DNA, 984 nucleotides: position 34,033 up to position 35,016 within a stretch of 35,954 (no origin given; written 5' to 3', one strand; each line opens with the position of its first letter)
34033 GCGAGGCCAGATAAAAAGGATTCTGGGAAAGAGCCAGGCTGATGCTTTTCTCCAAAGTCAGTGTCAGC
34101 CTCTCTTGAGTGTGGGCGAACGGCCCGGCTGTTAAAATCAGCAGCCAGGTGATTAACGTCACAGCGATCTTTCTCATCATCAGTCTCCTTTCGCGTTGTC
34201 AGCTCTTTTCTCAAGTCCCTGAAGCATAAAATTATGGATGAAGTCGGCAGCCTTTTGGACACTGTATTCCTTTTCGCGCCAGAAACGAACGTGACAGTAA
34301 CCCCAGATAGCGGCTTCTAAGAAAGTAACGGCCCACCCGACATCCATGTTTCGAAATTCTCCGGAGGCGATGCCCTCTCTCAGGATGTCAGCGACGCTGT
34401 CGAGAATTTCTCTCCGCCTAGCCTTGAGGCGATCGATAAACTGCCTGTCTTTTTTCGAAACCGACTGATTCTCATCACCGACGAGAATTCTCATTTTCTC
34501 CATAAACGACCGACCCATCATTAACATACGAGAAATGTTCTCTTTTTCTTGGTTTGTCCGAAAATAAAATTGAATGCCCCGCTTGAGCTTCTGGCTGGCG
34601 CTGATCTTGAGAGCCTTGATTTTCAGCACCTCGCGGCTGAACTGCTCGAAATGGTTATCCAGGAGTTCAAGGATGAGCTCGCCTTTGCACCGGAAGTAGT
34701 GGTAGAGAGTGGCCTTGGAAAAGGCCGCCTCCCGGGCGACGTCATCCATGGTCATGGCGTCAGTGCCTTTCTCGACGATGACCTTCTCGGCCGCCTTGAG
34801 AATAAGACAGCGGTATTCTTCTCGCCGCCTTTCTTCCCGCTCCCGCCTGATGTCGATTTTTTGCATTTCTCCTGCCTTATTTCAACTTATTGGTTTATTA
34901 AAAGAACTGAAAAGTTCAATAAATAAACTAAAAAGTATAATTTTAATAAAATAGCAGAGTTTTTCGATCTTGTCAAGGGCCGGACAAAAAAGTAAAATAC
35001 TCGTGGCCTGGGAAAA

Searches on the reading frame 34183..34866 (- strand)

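Call 69: search_protein_families(library=pfam, proteins=[window:34183-34866:-], max_evalue=0.001)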
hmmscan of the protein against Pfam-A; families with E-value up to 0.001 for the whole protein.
window:34183-34866:- (228 aa): 5 families
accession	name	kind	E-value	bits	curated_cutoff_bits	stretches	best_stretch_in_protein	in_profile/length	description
PF00440.29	TetR_N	-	8e-16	58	24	1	22-68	1-47/47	Bacterial regulatory proteins, tetR family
PF17935.6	TetR_C_27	-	7.1e-05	23.3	26.1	1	148-198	42-92/106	Tetracyclin repressor-like, C-terminal domain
PF08360.16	TetR_C_5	-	0.00017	22.2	21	1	136-201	48-113/131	QacR-like protein, C-terminal region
PF17932.6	TetR_C_24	-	0.00021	22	26.4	0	145-183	42-80/114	Tetracyclin repressor-like, C-terminal domain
PF17938.6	TetR_C_29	-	0.00031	21.3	26.2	0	144-195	40-88/119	Tetracyclin repressor-like, C-terminal domain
